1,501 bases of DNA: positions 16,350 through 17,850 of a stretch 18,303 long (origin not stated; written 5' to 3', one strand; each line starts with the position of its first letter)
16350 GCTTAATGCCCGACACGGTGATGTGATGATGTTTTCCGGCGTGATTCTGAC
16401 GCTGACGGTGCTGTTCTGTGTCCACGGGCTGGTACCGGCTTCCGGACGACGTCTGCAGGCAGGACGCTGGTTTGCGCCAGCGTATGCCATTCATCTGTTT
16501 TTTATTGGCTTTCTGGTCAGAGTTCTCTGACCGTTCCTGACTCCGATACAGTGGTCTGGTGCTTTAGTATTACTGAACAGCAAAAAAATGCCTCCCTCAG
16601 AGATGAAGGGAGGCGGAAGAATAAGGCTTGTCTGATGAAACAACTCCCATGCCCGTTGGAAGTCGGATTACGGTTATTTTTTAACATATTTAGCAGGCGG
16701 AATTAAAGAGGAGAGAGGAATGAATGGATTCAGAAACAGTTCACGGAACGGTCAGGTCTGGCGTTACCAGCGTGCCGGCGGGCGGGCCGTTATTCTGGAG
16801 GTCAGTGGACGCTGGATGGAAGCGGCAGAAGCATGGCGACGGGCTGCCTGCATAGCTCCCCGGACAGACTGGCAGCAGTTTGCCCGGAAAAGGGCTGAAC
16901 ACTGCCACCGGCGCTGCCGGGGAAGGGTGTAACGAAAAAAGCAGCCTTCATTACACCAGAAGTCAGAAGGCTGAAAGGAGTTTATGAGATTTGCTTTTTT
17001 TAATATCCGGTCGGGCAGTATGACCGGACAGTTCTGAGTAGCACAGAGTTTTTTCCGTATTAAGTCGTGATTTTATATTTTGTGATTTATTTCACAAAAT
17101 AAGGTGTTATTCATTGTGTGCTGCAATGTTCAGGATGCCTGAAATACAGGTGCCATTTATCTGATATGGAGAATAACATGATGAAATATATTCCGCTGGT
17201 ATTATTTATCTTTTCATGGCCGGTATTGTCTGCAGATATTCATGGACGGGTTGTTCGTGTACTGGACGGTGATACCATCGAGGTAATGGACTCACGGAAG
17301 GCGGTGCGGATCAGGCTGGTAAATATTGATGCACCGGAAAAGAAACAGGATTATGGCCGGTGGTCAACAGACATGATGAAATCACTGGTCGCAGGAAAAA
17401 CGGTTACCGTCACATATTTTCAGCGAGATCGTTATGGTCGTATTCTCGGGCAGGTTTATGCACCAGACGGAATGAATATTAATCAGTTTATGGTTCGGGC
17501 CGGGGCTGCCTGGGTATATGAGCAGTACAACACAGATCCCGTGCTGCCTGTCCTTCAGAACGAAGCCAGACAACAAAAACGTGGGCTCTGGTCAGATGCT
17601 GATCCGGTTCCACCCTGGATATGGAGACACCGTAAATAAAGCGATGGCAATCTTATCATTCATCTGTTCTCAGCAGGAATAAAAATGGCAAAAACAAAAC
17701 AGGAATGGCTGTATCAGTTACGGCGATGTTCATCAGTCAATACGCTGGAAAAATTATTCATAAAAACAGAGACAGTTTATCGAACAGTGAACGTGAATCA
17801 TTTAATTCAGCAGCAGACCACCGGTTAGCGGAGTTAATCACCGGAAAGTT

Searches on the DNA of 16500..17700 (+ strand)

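Call 5: search_dna_similar(query=window:16500-17700:+, collection=plasmids, mode=near, max_rows=30, rows=spread)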
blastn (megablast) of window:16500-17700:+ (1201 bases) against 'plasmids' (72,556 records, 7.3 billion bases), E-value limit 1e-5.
The search stops at 5000 records and this limit was reached: more records match than are counted here, and every count below describes the 5000 best-scoring records only.
Records with a match: at least 5000; places in all: 5307; records where one place covers at least 80% of the query: 1198.
Best place of each record, by identity: >=99% 11; 95-99% 1187; 90-95% 2275; 80-90% 771; 60-80% 756.
By first word of the organism name: Escherichia 3853; Klebsiella 716; Shigella 252; Salmonella 141; Citrobacter 16; Enterobacter 12; uncultured 5; Proteus 2; Pseudomonas 1; Acinetobacter 1; and 1 more.
By predicted mobility (MOB-suite, as given by PLSDB): conjugative 3894; non-mobilizable 569; mobilizable 537.
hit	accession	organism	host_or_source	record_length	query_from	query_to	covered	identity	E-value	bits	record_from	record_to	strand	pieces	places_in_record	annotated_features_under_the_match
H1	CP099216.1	Escherichia coli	culture,Pooled soil sample collected ...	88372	1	1201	100%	99.7%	0e+0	2196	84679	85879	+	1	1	thermonuclease family protein | ANR family transcriptional regulator | traX: type-F conjugative transfer system pilin acetylase TraX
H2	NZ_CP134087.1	Escherichia coli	-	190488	84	1201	93%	92.7%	0e+0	1602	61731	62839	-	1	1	thermonuclease family protein | hypothetical protein | fertility inhibition protein FinO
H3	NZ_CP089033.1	Escherichia coli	Homo sapiens,fecal sample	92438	83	1201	93%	92.4%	0e+0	1585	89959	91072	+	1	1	thermonuclease family protein | ANR family transcriptional regulator | hha: hemolysin expression modulator Hha | fertility inhibition protein FinO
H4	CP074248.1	Salmonella enterica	food,egg raw yolk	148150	83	1201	93%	92.3%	0e+0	1580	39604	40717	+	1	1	thermonuclease family protein | ANR family transcriptional regulator | hha: hemolysin expression modulator Hha | fertility inhibition protein FinO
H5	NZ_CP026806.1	Shigella dysenteriae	-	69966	202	1201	83%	95.7%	0e+0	1605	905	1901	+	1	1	thermonuclease family protein | ANR family transcriptional regulator | hha: hemolysin expression modulator Hha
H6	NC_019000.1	Escherichia coli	-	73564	205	1201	83%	95.0%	0e+0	1565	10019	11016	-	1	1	thermonuclease family protein | ANR family transcriptional regulator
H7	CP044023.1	Escherichia coli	pork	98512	220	1201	82%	95.7%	0e+0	1578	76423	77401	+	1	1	thermonuclease family protein | hypothetical protein | hha: hemolysin expression modulator Hha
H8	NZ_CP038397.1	Escherichia coli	Homo sapiens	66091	85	1031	79%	92.0%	0e+0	1321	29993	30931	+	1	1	fertility inhibition protein FinO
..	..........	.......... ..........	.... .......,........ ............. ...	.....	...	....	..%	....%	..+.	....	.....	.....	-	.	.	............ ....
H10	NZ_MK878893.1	Escherichia coli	-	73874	296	1201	75%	94.6%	0e+0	1400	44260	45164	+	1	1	thermonuclease family protein | ANR family transcriptional regulator | hha: hemolysin expression modulator Hha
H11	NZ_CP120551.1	Escherichia coli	Homo sapiens,isolate,feces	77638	296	1201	75%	94.5%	0e+0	1395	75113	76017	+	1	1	thermonuclease family protein | ANR family transcriptional regulator | hha: hemolysin expression modulator Hha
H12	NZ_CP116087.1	Escherichia coli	whole organism,ICU staff rectal swab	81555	296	1201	75%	94.4%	0e+0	1389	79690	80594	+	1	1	thermonuclease family protein | ANR family transcriptional regulator | hha: hemolysin expression modulator Hha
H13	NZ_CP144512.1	Klebsiella pneumoniae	-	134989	296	1201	75%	94.4%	0e+0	1387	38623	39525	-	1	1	hypothetical protein | hha: hemolysin expression modulator Hha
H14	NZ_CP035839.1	Escherichia coli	Homo sapiens,stool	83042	83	866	65%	90.4%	0e+0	1022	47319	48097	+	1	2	ANR family transcriptional regulator | fertility inhibition protein FinO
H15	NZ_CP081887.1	Escherichia coli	cell culture,sludge from the aeration ...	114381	83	720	53%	89.0%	0e+0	782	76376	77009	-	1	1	hypothetical protein | fertility inhibition protein FinO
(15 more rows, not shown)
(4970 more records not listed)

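Call 7: get_annotated_region(hit=H1, flank=4000)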
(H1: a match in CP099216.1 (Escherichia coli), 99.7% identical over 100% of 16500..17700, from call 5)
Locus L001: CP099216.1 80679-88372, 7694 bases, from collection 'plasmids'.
description: Escherichia coli strain RHB16-SO-C05 plasmid unnamed3, complete sequence
organism: Escherichia coli (NCBI taxid 562)
taxonomy: Bacteria; Pseudomonadota; Gammaproteobacteria; Enterobacterales; Enterobacteriaceae; Escherichia; Escherichia coli
host: -; source: culture,Pooled soil sample collected from floor of pig farm; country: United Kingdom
typing (MOB-suite, as given by PLSDB): conjugative; replicon IncFIA,IncFII; relaxase MOBF; mating-pair formation MPF_F
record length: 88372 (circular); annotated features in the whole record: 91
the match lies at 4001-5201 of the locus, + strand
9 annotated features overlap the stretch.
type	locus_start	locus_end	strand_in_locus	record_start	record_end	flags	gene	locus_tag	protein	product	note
CDS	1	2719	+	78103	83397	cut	traI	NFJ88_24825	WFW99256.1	conjugative transfer relaxase/helicase TraI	-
CDS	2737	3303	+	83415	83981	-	-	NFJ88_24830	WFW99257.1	DUF2726 domain-containing protein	-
CDS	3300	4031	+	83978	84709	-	traX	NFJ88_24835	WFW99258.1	type-F conjugative transfer system pilin acetylase TraX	-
CDS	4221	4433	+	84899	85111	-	-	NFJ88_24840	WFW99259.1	ANR family transcriptional regulator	-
CDS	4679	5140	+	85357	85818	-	-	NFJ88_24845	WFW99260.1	thermonuclease family protein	-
CDS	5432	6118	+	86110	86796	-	-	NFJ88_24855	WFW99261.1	DUF2726 domain-containing protein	-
CDS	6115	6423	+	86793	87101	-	-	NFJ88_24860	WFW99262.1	hypothetical protein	-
CDS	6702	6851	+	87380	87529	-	-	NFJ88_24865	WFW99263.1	type I toxin-antitoxin system Hok family toxin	-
CDS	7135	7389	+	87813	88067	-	repA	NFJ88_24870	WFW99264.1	replication regulatory protein RepA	-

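Call 8: get_annotated_region(hit=H3, flank=2500)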
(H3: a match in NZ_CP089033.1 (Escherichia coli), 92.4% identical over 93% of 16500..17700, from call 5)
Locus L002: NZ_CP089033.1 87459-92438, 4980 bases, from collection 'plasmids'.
description: Escherichia coli O157:H7 strain 6535WT plasmid pO157, complete sequence
organism: Escherichia coli (NCBI taxid 83334)
taxonomy: Bacteria; Pseudomonadota; Gammaproteobacteria; Enterobacterales; Enterobacteriaceae; Escherichia; Escherichia coli
host: -; source: Homo sapiens,fecal sample; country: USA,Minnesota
typing (MOB-suite, as given by PLSDB): non-mobilizable; replicon IncFIA,IncFIB,IncFIC
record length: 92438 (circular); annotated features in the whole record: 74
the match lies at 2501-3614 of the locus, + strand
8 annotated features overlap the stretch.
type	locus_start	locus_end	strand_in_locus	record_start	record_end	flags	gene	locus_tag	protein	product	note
CDS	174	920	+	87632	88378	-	traX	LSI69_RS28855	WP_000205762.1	conjugal transfer pilus acetylase TraX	-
CDS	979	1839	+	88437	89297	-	-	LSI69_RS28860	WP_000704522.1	alpha/beta hydrolase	-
CDS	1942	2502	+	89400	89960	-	-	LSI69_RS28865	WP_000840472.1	fertility inhibition protein FinO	-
CDS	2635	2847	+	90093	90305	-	-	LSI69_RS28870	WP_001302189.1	ANR family transcriptional regulator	-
CDS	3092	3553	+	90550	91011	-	-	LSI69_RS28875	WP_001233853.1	thermonuclease family protein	-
CDS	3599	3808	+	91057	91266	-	hha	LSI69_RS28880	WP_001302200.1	hemolysin expression modulator Hha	-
CDS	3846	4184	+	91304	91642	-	-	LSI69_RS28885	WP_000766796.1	hypothetical protein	-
CDS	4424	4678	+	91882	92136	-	-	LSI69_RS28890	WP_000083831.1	replication regulatory protein RepA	-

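Call 13: search_dna_similar(query=window:16900-17170:+, collection=plasmids, mode=distant, max_rows=60, rows=spread)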
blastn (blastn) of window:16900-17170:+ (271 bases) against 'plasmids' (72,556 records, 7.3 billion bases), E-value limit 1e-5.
Records with a match: 3905; places in all: 4172; records where one place covers at least 80% of the query: 3621.
Best place of each record, by identity: >=99% 205; 95-99% 555; 90-95% 2975; 80-90% 71; 60-80% 99.
By first word of the organism name: Escherichia 3337; Shigella 250; Klebsiella 180; Salmonella 114; Enterobacter 9; Citrobacter 8; uncultured 5; Pseudomonas 1; Cronobacter 1.
By predicted mobility (MOB-suite, as given by PLSDB): conjugative 3160; non-mobilizable 426; mobilizable 319.
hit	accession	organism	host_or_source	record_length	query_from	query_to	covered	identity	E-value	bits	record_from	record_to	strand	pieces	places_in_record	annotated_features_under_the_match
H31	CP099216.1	Escherichia coli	culture,Pooled soil sample collected ...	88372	1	271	100%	100.0%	5e-136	489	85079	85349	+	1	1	ANR family transcriptional regulator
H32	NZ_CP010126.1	Escherichia coli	cow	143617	1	271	100%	98.2%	6e-129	467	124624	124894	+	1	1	hypothetical protein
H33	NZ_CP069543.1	Escherichia coli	Homo sapiens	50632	1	271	100%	95.6%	5e-117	427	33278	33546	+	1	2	hypothetical protein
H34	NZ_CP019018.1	Escherichia coli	Homo sapiens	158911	1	271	100%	95.6%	1e-119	435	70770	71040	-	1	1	ANR family transcriptional regulator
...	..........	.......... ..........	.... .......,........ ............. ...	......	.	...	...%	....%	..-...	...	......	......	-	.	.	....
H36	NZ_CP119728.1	Escherichia coli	chicken,pure culture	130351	1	271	100%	95.6%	1e-119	435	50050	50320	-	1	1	ANR family transcriptional regulator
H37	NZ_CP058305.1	Escherichia coli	chicken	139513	1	271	100%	95.6%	1e-119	435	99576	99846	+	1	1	ANR family transcriptional regulator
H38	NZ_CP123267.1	Escherichia coli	chicken,individual chicken feces,feces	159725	1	271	100%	95.6%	1e-119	435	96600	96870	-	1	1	ANR family transcriptional regulator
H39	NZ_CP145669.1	Escherichia coli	-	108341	1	271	100%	95.6%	2e-116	425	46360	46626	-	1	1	ANR family transcriptional regulator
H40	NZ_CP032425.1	Escherichia coli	Homo sapiens,Culture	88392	1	271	100%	94.9%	2e-115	422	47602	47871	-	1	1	hypothetical protein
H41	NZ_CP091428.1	Escherichia coli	hospital wastewater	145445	1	271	100%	94.9%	2e-115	422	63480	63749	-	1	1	hypothetical protein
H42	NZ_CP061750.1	Escherichia coli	Ovis aries,Isolate,finished sheep/lamb ...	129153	1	271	100%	94.9%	2e-115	422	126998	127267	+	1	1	hypothetical protein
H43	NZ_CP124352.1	Escherichia coli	environmental-WWTP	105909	1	271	100%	94.9%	2e-115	422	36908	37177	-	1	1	hypothetical protein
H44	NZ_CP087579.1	Escherichia coli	Free-range White-tailed deer,Cecal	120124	1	271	100%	94.9%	3e-114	418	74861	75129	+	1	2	none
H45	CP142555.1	Escherichia coli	swine,pure culture,lung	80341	1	271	100%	94.9%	3e-114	418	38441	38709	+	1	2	none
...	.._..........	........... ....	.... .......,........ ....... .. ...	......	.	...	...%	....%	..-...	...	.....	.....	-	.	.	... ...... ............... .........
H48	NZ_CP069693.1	Escherichia coli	Homo sapiens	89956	1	271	100%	94.5%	2e-115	422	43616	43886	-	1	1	hypothetical protein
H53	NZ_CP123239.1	Escherichia coli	Homo sapiens,blood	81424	1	271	100%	94.1%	1e-112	413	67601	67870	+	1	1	ANR family transcriptional regulator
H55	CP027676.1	Escherichia coli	-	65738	1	271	100%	93.8%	2e-110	405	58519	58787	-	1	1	none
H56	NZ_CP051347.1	Salmonella enterica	chicken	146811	1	271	100%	93.4%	2e-109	402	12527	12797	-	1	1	ANR family transcriptional regulator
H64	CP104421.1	Shigella sonnei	Homo sapiens,human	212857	1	271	100%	93.4%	2e-110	406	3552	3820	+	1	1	ANR family transcriptional regulator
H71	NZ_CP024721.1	Escherichia coli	Bos mutus,whole organism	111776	1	271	100%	92.7%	1e-105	389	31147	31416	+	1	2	ANR family transcriptional regulator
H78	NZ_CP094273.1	Klebsiella aerogenes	Homo sapiens,phlegm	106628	1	271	100%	92.3%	2e-104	385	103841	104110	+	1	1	ANR family transcriptional regulator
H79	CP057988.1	Escherichia coli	culture,Pooled sheep faecal samples ...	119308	1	271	100%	92.3%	1e-105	389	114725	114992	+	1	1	ANR family transcriptional regulator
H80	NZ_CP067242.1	Escherichia coli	cell culture,surface water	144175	1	271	100%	91.9%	6e-104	384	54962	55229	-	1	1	hypothetical protein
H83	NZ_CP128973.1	Escherichia coli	-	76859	1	271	100%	89.7%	7e-97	360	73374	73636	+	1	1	hypothetical protein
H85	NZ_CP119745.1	Escherichia coli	bovine,pure culture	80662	1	271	100%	88.0%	1e-92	345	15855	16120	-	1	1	hypothetical protein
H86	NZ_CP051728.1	Escherichia coli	Homo sapiens,whole organism,rectal swab ...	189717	69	271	75%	79.9%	4e-43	181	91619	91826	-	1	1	none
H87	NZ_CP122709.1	Escherichia coli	Sus scrofa,feces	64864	1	204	75%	79.5%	7e-40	171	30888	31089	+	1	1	hypothetical protein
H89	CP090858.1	Escherichia coli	-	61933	21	165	54%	69.7%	3e-6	59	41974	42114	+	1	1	none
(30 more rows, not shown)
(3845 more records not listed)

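Call 14: get_annotated_region(hit=H32, flank=500)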
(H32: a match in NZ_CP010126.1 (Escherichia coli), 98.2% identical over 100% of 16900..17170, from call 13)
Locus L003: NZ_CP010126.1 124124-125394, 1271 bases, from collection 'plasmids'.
description: Escherichia coli strain C8 plasmid A, complete sequence
organism: Escherichia coli (NCBI taxid 562)
taxonomy: Bacteria; Pseudomonadota; Gammaproteobacteria; Enterobacterales; Enterobacteriaceae; Escherichia; Escherichia coli
host: -; source: cow; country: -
typing (MOB-suite, as given by PLSDB): conjugative; replicon IncFIA,IncFIB; relaxase MOBF; mating-pair formation MPF_F
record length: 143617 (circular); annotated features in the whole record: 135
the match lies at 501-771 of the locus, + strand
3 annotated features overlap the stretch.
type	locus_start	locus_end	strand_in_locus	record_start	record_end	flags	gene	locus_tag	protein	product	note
CDS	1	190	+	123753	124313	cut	-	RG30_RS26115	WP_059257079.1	fertility inhibition protein FinO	-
CDS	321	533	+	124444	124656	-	-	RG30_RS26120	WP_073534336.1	hypothetical protein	-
CDS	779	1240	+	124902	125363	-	-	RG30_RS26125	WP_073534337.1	thermonuclease family protein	-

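Call 15: get_annotated_region(hit=H33, flank=500)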
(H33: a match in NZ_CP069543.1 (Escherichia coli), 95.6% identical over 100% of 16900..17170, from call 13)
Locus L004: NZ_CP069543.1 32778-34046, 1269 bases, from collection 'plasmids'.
description: Escherichia coli strain FDAARGOS_1248 plasmid unnamed1, complete sequence
organism: Escherichia coli (NCBI taxid 562)
taxonomy: Bacteria; Pseudomonadota; Gammaproteobacteria; Enterobacterales; Enterobacteriaceae; Escherichia; Escherichia coli
host: -; source: Homo sapiens; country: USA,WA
typing (MOB-suite, as given by PLSDB): conjugative; replicon IncFIA; relaxase MOBF,MOBF; mating-pair formation MPF_F
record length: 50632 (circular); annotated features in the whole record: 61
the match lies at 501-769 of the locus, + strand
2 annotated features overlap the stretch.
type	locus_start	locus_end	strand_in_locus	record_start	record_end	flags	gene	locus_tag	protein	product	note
CDS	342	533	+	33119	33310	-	-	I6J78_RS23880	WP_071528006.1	hypothetical protein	-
CDS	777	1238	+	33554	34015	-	-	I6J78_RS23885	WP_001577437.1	thermonuclease family protein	-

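Call 16: get_annotated_region(hit=H34, flank=500)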
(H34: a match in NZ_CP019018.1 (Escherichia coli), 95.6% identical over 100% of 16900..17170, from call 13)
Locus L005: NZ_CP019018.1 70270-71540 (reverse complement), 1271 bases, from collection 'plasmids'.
description: Escherichia coli strain Ecol_244 plasmid pEC244_2, complete sequence
organism: Escherichia coli (NCBI taxid 562)
taxonomy: Bacteria; Pseudomonadota; Gammaproteobacteria; Enterobacterales; Enterobacteriaceae; Escherichia; Escherichia coli
host: -; source: Homo sapiens; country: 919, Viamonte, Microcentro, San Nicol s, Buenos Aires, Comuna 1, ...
typing (MOB-suite, as given by PLSDB): conjugative; replicon IncFIB,IncFIC,rep_cluster_2244; relaxase MOBF; mating-pair formation MPF_F
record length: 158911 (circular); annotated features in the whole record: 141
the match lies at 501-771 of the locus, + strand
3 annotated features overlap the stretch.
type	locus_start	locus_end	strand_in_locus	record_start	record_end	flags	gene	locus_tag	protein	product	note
CDS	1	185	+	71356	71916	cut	-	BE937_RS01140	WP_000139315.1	fertility inhibition protein FinO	-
CDS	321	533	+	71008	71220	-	-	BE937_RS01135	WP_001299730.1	ANR family transcriptional regulator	-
CDS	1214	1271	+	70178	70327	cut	-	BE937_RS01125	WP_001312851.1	Hok/Gef family protein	-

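Call 17: get_annotated_region(hit=H40, flank=500)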
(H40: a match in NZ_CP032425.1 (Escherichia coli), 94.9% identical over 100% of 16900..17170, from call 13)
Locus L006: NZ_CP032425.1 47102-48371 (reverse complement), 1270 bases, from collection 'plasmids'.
description: Escherichia coli strain SCEC020001 plasmid pOXA1_020001, complete sequence
organism: Escherichia coli (NCBI taxid 562)
taxonomy: Bacteria; Pseudomonadota; Gammaproteobacteria; Enterobacterales; Enterobacteriaceae; Escherichia; Escherichia coli
host: -; source: Homo sapiens,Culture; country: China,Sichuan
typing (MOB-suite, as given by PLSDB): mobilizable; replicon IncFIA,IncFIA,IncFIB,IncFIC; relaxase MOBF
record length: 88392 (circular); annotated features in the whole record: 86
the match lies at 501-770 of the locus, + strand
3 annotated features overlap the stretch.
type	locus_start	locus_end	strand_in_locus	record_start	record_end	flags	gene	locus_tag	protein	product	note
CDS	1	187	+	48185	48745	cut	-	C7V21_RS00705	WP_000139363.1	fertility inhibition protein FinO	-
CDS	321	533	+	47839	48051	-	-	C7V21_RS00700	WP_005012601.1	hypothetical protein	-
CDS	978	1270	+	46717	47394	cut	tnpA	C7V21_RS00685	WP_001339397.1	IS66-like element accessory protein TnpA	GO:0006313 - DNA transposition [Evidence IEA]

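Call 18: get_annotated_region(hit=H44, flank=500)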
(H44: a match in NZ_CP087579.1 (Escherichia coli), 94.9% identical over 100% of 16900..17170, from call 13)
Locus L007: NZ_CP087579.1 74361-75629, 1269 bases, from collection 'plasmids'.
description: Escherichia coli strain OSUCMP42NDM plasmid pCMP42-1, complete sequence
organism: Escherichia coli (NCBI taxid 562)
taxonomy: Bacteria; Pseudomonadota; Gammaproteobacteria; Enterobacterales; Enterobacteriaceae; Escherichia; Escherichia coli
host: -; source: Free-range White-tailed deer,Cecal; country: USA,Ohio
typing (MOB-suite, as given by PLSDB): conjugative; replicon IncFIA,IncFIA; relaxase MOBF; mating-pair formation MPF_F
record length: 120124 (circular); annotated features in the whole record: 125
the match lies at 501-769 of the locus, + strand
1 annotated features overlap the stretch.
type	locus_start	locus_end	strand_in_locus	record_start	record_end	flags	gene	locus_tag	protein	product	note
CDS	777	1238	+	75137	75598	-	-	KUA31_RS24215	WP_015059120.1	thermonuclease family protein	-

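Call 19: get_annotated_region(hit=H46, flank=500)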
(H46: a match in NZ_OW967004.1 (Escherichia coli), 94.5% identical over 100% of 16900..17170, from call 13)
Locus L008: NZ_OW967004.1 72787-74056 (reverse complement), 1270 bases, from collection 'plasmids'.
description: Escherichia coli isolate 624 plasmid P1, complete sequence
organism: Escherichia coli (NCBI taxid 562)
taxonomy: Bacteria; Pseudomonadota; Gammaproteobacteria; Enterobacterales; Enterobacteriaceae; Escherichia; Escherichia coli
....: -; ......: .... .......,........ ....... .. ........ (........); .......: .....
typing (MOB-suite, as given by PLSDB): conjugative; replicon IncFIA,IncFIB,IncFIC; relaxase MOBF,MOBF; mating-pair formation MPF_F
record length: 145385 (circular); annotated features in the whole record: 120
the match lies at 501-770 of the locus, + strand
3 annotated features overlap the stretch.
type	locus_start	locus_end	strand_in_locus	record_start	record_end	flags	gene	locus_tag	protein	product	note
CDS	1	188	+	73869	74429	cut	-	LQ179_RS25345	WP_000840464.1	fertility inhibition protein FinO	-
CDS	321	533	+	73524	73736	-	-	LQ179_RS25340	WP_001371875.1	ANR family transcriptional regulator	-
CDS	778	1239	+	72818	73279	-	-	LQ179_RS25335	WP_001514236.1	thermonuclease family protein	-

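Call 20: get_annotated_region(hit=H48, flank=500)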
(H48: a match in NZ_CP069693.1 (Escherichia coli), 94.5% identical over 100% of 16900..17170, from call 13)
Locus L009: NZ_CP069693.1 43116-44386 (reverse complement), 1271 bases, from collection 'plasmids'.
description: Escherichia coli H20 strain MIN6 plasmid pMUB-MIN6-1, complete sequence
organism: Escherichia coli (NCBI taxid 2810409)
taxonomy: Bacteria; Pseudomonadota; Gammaproteobacteria; Enterobacterales; Enterobacteriaceae; Escherichia; Escherichia coli
host: -; source: Homo sapiens; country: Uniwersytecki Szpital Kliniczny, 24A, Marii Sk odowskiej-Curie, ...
typing (MOB-suite, as given by PLSDB): non-mobilizable; replicon IncFIA,IncFIB,IncFII,IncFII,IncQ1
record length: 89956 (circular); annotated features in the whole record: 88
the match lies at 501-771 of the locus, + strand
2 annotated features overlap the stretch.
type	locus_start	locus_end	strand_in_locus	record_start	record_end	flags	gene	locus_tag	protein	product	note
CDS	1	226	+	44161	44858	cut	-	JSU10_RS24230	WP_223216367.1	IS1 family transposase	-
CDS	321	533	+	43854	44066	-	-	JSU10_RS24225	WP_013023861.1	hypothetical protein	-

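Call 21: get_annotated_region(hit=H53, flank=500)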
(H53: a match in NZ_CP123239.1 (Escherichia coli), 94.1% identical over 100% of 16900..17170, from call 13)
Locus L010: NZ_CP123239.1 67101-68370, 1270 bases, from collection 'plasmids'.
description: Escherichia coli strain 4588 plasmid pMB7355_2, complete sequence
organism: Escherichia coli (NCBI taxid 562)
taxonomy: Bacteria; Pseudomonadota; Gammaproteobacteria; Enterobacterales; Enterobacteriaceae; Escherichia; Escherichia coli
host: -; source: Homo sapiens,blood; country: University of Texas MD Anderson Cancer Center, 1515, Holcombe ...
typing (MOB-suite, as given by PLSDB): conjugative; replicon IncFIA,IncFIC; relaxase MOBF; mating-pair formation MPF_F
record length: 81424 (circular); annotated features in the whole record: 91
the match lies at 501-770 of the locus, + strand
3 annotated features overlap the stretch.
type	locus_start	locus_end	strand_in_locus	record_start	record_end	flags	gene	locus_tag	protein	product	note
CDS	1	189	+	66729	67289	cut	-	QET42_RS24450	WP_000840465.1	fertility inhibition protein FinO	-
CDS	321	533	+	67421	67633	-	-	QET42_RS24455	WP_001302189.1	ANR family transcriptional regulator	-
CDS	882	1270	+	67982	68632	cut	tnpA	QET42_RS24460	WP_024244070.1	IS66-like element accessory protein TnpA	GO:0006313 - DNA transposition [Evidence IEA]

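Call 22: get_annotated_region(hit=H55, flank=500)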
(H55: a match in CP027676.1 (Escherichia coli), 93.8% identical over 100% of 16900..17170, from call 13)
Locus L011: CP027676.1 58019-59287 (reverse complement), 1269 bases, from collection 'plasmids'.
description: Escherichia coli strain 88-3510 plasmid unnamed
organism: Escherichia coli (NCBI taxid 562)
taxonomy: Bacteria; Pseudomonadota; Gammaproteobacteria; Enterobacterales; Enterobacteriaceae; Escherichia; Escherichia coli
host: -; source: -; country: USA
typing (MOB-suite, as given by PLSDB): mobilizable; replicon IncFIA,IncFIB,IncFIC; relaxase MOBF,MOBP
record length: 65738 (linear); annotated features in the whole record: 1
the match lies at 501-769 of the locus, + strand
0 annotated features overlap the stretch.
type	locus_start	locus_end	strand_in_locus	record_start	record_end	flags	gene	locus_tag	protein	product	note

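Call 23: get_annotated_region(hit=H56, flank=500)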
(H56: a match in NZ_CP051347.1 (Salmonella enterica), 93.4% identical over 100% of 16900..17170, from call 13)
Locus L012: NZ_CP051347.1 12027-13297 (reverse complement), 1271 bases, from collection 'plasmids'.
description: Salmonella enterica subsp. enterica serovar Kentucky strain CVM 30177 plasmid p30177-1, complete sequence
organism: Salmonella enterica (NCBI taxid 192955)
taxonomy: Bacteria; Pseudomonadota; Gammaproteobacteria; Enterobacterales; Enterobacteriaceae; Salmonella; Salmonella enterica
host: -; source: chicken; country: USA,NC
typing (MOB-suite, as given by PLSDB): conjugative; replicon IncFIB,IncFIC,rep_cluster_2244; relaxase MOBF; mating-pair formation MPF_F
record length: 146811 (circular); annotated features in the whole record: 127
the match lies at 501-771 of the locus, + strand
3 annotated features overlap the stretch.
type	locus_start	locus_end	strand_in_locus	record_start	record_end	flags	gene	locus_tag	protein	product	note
CDS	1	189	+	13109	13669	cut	-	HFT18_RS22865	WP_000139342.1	fertility inhibition protein FinO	-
CDS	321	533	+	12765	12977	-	-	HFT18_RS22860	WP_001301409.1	ANR family transcriptional regulator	-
CDS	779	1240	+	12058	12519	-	-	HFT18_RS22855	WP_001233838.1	thermonuclease family protein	-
